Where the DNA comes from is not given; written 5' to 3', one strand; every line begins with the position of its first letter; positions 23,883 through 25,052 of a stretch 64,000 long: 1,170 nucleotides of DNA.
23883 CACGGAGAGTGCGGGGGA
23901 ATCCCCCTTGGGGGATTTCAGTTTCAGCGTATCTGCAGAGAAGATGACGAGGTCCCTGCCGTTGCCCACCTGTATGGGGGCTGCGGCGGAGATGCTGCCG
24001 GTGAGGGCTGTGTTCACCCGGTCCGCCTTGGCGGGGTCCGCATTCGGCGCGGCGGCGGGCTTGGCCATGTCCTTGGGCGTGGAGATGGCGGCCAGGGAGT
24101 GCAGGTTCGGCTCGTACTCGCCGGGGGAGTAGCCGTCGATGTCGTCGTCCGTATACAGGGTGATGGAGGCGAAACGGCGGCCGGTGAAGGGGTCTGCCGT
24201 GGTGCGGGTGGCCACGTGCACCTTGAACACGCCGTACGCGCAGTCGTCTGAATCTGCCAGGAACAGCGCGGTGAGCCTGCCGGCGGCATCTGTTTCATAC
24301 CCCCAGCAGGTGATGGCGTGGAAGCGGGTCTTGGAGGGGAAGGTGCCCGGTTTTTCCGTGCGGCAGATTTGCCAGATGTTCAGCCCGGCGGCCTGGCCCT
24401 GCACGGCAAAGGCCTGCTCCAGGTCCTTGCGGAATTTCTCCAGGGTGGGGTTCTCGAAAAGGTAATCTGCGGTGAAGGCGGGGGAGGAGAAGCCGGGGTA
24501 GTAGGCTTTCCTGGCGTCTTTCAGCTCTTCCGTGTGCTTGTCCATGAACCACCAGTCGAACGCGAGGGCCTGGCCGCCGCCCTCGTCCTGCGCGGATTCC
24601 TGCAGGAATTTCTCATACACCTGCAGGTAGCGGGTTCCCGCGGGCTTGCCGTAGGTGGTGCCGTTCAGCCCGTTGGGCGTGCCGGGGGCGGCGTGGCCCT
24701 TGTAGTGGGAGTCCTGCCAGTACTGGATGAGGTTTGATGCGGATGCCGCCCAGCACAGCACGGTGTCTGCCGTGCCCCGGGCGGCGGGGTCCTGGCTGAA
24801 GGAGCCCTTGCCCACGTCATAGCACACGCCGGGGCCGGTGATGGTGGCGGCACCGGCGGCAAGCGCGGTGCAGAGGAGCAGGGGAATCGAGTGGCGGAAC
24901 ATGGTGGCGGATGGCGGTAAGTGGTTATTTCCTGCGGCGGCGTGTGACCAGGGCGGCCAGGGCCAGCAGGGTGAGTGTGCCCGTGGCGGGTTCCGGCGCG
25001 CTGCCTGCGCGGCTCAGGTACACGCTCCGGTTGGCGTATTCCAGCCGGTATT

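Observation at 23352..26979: Tandem pair of IdeS/Mac-like (peptidase C66-like) cysteine proteases, one PEP-CTERM anchored and one apparently released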

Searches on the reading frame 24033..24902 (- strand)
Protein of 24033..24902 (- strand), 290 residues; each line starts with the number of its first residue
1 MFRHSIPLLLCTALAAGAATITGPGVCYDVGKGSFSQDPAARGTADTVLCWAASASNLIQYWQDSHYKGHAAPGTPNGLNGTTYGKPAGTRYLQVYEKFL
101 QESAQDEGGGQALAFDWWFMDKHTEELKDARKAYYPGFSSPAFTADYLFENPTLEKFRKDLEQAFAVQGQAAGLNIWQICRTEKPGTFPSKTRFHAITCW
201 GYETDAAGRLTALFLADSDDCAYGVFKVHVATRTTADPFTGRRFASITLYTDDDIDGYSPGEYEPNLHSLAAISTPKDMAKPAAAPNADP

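Call 10: find_homologous_proteins(query=window:24033-24902:-, max_evalue=0.001)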
Query window:24033-24902:-: 2698 candidates shared short words with the query, none scored E <= 0.001.

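Call 21: search_protein_representatives(alignment_id=A1)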
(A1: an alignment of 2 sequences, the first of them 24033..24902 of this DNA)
Query: 2 sequences, 364 profile positions. Proteins with E-value up to 0.001 (for the whole library): 329; up to 1e-10: 151; up to 1e-30: 60. The best 150 are listed.
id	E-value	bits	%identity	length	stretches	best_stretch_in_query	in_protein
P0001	1.4e-188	642.8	-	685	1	1-364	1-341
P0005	1.1e-93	330.6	-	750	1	6-359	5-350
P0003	1.8e-89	316.7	-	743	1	4-358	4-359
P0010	4.6e-72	259.4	-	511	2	87-359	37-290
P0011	2.9e-55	204.1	-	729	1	10-353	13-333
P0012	2.1e-49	184.9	-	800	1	6-359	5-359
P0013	4.7e-48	180.4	-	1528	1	6-351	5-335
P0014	2.8e-47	177.9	-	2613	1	8-358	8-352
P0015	3.0e-46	174.5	-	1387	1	16-358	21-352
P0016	9.7e-46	172.8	-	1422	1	5-358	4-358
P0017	3.4e-45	171.0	-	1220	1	10-357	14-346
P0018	6.2e-44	166.9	-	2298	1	15-356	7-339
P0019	7.3e-44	166.7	-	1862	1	6-358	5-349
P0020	5.7e-43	163.7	-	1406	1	24-358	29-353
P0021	2.3e-42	161.7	-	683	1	6-351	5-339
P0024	6.5e-41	156.9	-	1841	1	11-357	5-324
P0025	6.7e-41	156.9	-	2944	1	5-358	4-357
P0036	2.4e-39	151.8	-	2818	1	6-351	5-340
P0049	1.9e-36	142.3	-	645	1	7-363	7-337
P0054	4.9e-35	137.6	-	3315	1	9-352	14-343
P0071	3.4e-29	118.4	-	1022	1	84-307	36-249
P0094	2.0e-24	102.7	-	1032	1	86-359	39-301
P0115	2.3e-19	86.1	-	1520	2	93-359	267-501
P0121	1.0e-17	80.6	-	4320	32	273-310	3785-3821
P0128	8.3e-16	74.3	-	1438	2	94-357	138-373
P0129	1.2e-15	73.8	-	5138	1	61-301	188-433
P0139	9.6e-14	67.5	-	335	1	93-300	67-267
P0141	2.0e-13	66.5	-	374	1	95-339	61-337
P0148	8.8e-12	61.1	-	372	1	13-300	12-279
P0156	9.0e-11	57.8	-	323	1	95-300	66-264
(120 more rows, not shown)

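Call 26: search_solved_structures(query=A3, max_evalue=1, show_alignments=3)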
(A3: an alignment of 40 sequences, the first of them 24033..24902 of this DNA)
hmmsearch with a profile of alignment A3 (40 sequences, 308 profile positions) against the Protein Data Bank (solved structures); distinct sequences matched with E-value up to 1: 12.
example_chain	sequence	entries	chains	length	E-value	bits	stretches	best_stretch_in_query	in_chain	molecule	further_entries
9mdo_A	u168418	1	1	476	1.4e-18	70.5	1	34-287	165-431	Bacterial Ig-like domain protein C0362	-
9arc_A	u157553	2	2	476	2.7e-18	69.6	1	34-287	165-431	Bacterial Ig-like domain protein C0362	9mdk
2au1_A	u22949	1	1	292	1.4e-17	67.3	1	60-263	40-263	IgG-degrading protease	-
9mdm_A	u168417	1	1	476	1e-15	61.1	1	35-287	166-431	Bacterial Ig-like domain protein C0362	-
2avw_A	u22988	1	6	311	6.1e-15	58.5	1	61-263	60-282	IgG-degrading protease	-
1y08_A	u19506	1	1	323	6.7e-15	58.4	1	64-263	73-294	hypothetical protein SPy0861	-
8a47_C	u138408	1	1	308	1.4e-14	57.4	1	141-263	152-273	IgG-degrading protease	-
9hb2_A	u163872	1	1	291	1.9e-13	53.7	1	64-262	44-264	IgM protease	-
9hb1_A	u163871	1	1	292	2.4e-13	53.3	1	64-262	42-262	IgM protease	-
9l5r_B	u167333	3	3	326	0.08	15.5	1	100-210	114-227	Pre-mRNA-splicing factor SYF2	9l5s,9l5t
7v23_P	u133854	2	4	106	0.45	13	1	61-132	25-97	the light chain of N12-9 Fab | the lignt chain of N12-9 Fab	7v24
4uzm_A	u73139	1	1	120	0.74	12.3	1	180-229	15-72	PUTATIVE MEMBRANE PROTEIN IGAA HOMOLOG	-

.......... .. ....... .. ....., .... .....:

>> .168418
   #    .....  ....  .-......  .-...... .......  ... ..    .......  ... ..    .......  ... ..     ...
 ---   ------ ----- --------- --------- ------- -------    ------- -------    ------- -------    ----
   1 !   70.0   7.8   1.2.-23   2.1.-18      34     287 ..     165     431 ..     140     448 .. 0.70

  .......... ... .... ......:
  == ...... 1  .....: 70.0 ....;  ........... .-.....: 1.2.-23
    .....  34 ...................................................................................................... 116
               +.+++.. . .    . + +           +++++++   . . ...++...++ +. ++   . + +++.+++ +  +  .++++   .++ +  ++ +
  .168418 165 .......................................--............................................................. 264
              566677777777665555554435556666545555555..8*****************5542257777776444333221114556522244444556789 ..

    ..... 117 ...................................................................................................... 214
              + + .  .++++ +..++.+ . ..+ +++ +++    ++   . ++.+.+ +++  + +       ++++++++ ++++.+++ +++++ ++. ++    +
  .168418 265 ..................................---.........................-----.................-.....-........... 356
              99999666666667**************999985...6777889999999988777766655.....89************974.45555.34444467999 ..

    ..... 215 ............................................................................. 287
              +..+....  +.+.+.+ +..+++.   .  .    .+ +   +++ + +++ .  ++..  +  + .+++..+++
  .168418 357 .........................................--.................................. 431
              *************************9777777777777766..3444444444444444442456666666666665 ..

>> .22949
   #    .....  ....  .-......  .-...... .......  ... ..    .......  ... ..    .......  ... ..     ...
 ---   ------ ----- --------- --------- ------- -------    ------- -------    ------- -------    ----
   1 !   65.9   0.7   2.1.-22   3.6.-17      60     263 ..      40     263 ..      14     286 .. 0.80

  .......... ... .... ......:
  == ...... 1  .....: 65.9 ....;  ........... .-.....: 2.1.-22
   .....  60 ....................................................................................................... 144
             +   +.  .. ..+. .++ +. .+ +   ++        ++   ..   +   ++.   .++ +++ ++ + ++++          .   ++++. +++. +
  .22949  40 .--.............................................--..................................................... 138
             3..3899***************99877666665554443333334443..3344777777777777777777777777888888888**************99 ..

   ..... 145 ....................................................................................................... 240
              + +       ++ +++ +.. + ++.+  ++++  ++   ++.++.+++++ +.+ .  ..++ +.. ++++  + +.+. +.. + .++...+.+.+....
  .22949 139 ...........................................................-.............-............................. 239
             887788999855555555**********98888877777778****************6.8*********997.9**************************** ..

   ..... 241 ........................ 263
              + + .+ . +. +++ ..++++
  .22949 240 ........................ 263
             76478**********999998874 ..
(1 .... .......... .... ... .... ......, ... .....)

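Call 27: search_protein_families(library=pfam, alignment_id=A3, max_evalue=0.01)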
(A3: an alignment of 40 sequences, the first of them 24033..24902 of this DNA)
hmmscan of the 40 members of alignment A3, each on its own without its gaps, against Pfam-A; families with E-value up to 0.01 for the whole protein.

A. member 1, window:24033-24902:- (290 aa): 1 family
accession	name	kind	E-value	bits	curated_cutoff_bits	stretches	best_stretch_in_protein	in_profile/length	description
PF09028.16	Mac-1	-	2.9e-06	27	20.3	1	194-221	286-313/361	Mac 1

B. families by the number of members that match (of 40 scanned): 3 families
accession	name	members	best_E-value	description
PF09028.16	Mac-1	31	1.6e-11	Mac 1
PF13529.12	Peptidase_C39_2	1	0.00028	Peptidase_C39 like family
PF23929.1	DUF7267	1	0.0052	Family of unknown function (DUF7267)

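Call 29: find_homologous_proteins(query=A3, max_evalue=0.00001)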
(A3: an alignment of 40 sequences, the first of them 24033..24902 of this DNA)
Query A3 (40 sequences) (290 aa, profile of the alignment): 45 proteins with E <= 0.00001 among 8000 candidates.
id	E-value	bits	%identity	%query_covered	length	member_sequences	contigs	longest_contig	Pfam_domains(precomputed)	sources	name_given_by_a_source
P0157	3.3e-75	271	99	100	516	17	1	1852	PF09028.16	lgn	-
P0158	7.7e-74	267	59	97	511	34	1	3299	PF09028.16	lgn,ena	-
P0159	1.4e-71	259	60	94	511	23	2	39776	-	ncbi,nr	ncbi:MAG: hypothetical protein MJ058_05045 [Akkermansia sp.]|nr:hypothetical protein [Akkermansia sp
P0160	1.5e-71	259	60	98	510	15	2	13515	-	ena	-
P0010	1.2e-70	256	58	97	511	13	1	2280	-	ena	-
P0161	4.9e-70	254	62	98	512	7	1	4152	PF09028.16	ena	-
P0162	2.5e-67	246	61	97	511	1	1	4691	-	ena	-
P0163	2.0e-54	203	25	62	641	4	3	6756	-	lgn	-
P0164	1.7e-51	194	26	67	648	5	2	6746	PF09028.16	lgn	-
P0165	4.9e-51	192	24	61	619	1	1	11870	-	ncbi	-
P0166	6.5e-51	192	24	67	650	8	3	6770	PF09028.16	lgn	-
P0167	9.2e-50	188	26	61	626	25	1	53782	-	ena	-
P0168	1.0e-49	188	26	61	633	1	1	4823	PF09028.16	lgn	-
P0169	1.2e-49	187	25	61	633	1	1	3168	-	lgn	-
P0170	1.4e-49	187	26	61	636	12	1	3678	-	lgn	-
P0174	5.8e-49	185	23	71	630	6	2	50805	PF09028.16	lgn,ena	-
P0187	8.4e-46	175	23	60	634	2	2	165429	PF09028.16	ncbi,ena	-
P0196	1.9e-38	151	25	81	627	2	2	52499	PF09028.16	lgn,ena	-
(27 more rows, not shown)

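Call 30: find_encoding_contigs(protein=P0159, flank=8000, max_places=3)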
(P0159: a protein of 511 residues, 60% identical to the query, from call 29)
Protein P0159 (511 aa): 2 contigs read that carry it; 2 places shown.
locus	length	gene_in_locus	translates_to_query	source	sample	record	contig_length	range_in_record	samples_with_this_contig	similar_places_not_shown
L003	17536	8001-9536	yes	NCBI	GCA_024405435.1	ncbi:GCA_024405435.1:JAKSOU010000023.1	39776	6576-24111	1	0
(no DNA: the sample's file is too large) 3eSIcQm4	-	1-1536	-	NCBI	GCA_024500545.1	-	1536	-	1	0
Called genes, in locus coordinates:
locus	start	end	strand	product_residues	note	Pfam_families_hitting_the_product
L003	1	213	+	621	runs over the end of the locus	PF00350:Dynamin_N, PF01926:MMR_HSR1 (weak)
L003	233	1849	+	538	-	PF00350:Dynamin_N, PF01926:MMR_HSR1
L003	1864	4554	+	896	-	PF00012:HSP70, PF06723:MreB_Mbl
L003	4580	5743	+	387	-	PF00012:HSP70 (faint)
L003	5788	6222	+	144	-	PF13635:DUF4143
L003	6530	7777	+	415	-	PF01139:RtcB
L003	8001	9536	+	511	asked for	-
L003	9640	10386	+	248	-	PF01618:MotA_ExbB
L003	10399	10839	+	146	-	PF02472:ExbD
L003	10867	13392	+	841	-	PF13424:TPR_12 (faint), PF13174:TPR_6 (faint), PF07719:TPR_2 (faint), PF13432:TPR_16 (faint), PF00515:TPR_1 (faint), PF13181:TPR_8 (faint)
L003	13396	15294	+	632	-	PF00912:Transgly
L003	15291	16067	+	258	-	PF00459:Inositol_P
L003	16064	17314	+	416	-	PF01029:NusB, PF22458:RsmF-B_ferredox (weak), PF01189:Methyltr_RsmB-F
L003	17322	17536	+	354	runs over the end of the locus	-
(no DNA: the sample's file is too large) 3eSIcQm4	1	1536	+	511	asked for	?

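Call 36: predict_structure(alignment_id=A3)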
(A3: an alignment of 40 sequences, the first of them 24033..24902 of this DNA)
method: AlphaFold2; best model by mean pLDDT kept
length: 290 residues; sequences in the alignment: 40
mean_pLDDT: 88.3   pTM: 0.88
mean pLDDT of the five models: 88.3, 88.0, 87.8, 87.4, 85.6
residues with pLDDT >= 90: 184; 70-90: 77; 50-70: 23; < 50: 6
segments of 3 or more residues with pLDDT < 50: 287-290
pLDDT, mean of each block of 10 residues (from residue 1): 58 73 92 95 94 97 84 93 90 96 92 94 85 88 89 95 83 96 84 96 97 97 95 93 95 79 93 88 52
secondary structure, 60 per line:
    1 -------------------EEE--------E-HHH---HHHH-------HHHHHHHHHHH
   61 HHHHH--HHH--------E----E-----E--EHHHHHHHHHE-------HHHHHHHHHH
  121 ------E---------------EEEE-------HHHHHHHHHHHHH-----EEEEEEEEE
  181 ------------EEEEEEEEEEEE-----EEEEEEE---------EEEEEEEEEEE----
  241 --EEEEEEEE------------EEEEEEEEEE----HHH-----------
elements in order: E20-22 H39-42 H50-65 H94-102 H111-120 E143-146 H154-166 E172-180 E193-204 E210-216 E226-236 E243-250 E263-272

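Call 40: fold_search(model_id=the predicted structure, library=pdb)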
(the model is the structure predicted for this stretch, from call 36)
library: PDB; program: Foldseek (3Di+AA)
matches with E <= 10: 833; with E <= 0.001: 13
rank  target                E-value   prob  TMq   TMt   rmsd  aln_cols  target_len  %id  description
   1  9mdm                  1.7e-09  1.00  0.60  0.41   6.4       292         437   15  Crystal Structure of C412S Mutant of C0362 (TDE_0362 [TDE0362] resi 205-647) (released 2025-02-12)
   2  9mdk                  8.3e-09  1.00  0.60  0.41   6.8       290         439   16  Crystal Structure of E64-inhibited C0362 (TDE_0362 [TDE0362] resi 205-647) (released 2025-02-12)
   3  9arc                  1.2e-08  1.00  0.56  0.40   6.8       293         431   15  Crystal Structure of C0362 (TDE_0362 [TDE0362] resi 205-647) (released 2024-11-27)
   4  8a47_C                3.7e-08  1.00  0.50  0.49   7.5       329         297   15  IdeS in complex with IgG1 Fc (released 2022-11-30)
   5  2au1                  4.4e-08  1.00  0.49  0.49   7.9       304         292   17  Crystal Structure of group A Streptococcus MAC-1 orthorhombic form (released 2006-02-28)
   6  1y08                  5.5e-08  1.00  0.50  0.50   8.5       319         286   16  Structure of the Streptococcal Endopeptidase IdeS, a Novel Cysteine Proteinase with Strict Specificity for IgG (released 2004-12-21)
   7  2avw_D                7.7e-08  1.00  0.50  0.49   7.4       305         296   16  Crystal structure of monoclinic form of streptococcus Mac-1 (released 2006-02-28)
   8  9mdo                  9.2e-08  1.00  0.53  0.38   6.9       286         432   15  Crystal Structure of Y559A Prosegment Binding Loop Mutant of C0362 (TDE_0362 [TDE0362] resi 205-647) (released 2025-02-12)
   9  2avw_B                1.1e-07  1.00  0.48  0.48   8.8       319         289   17  Crystal structure of monoclinic form of streptococcus Mac-1 (released 2006-02-28)
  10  9hb2                  2.6e-07  1.00  0.52  0.52   7.5       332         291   15  Structure of the truncated version of IdeC protease C94S from Streptococcus canis (released 2025-10-01)
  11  9hb1                  3.9e-07  1.00  0.50  0.49   8.7       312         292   16  Structure of IdeC protease C94S from Streptococcus canis (released 2025-10-01)
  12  2avw_A                6.1e-07  1.00  0.48  0.48   7.9       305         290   16  Crystal structure of monoclinic form of streptococcus Mac-1 (released 2006-02-28)
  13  5vcn_A                4.5e-04  1.00  0.35  0.43  10.2       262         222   13  THE CRYSTAL STRUCTURE OF DER P 1 ALLERGEN COMPLEXED WITH FAB FRAGMENT OF MAB 5H8 (released 2017-04-26)
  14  5vpk_A                1.8e-03  0.99  0.36  0.45   9.9       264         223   12  CRYSTAL STRUCTURE OF MITE ALLERGEN DER F 1 (released 2017-05-24)
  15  3bpf_C                1.5e-02  0.18  0.17  0.20  14.2       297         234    8  Crystal Structure of Falcipain-2 with Its inhibitor, E64 (released 2008-12-30)
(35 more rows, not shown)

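Call 65: list_cluster_members(proteins=[P0013, P0016, P0019, P0024, P0049, P0071, P0094, P0129, P0139, P0165])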
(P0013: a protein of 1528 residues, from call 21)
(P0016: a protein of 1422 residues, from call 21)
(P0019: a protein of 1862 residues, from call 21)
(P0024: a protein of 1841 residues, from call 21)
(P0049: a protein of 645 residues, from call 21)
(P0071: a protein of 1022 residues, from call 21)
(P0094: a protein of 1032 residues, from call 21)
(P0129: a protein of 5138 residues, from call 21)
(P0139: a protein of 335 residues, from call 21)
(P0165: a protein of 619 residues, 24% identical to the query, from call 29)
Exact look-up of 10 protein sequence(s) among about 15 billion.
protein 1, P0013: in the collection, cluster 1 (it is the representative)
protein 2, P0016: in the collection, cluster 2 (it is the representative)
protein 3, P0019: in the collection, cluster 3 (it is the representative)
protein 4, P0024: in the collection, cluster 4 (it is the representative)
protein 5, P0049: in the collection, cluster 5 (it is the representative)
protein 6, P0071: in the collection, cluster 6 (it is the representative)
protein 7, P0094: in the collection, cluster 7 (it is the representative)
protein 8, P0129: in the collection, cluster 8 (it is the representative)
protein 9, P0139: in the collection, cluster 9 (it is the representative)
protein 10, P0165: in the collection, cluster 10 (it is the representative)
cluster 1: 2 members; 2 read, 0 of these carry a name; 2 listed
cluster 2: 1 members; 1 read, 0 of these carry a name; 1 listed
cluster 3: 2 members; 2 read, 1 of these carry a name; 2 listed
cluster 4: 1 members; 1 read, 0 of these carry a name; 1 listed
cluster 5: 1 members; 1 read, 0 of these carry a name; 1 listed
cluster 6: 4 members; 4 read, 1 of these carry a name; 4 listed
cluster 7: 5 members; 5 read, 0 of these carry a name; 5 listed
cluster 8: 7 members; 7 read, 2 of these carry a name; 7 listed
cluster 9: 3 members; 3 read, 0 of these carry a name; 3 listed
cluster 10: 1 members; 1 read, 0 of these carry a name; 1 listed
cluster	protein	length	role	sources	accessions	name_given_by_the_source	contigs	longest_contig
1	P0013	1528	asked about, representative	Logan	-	-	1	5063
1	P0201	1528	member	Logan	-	-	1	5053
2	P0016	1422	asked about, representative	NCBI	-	-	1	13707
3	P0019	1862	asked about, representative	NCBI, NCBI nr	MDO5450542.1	MAG: autotransporter domain-containing protein [Akkermansia sp.] | autotransporter domain-containing protein [Akkermansia sp.]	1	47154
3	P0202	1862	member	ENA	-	-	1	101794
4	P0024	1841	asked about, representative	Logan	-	-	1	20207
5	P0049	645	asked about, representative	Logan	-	-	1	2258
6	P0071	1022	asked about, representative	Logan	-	-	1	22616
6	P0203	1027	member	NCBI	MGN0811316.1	MAG: IdeS/Mac family cysteine endopeptidase [Akkermansia muciniphila]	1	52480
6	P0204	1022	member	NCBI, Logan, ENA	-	-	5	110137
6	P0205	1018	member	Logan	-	-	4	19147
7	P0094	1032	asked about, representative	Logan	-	-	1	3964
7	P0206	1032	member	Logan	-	-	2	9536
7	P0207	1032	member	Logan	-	-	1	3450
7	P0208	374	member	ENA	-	-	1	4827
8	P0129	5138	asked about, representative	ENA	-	-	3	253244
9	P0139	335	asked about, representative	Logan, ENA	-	-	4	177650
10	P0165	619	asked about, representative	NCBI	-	-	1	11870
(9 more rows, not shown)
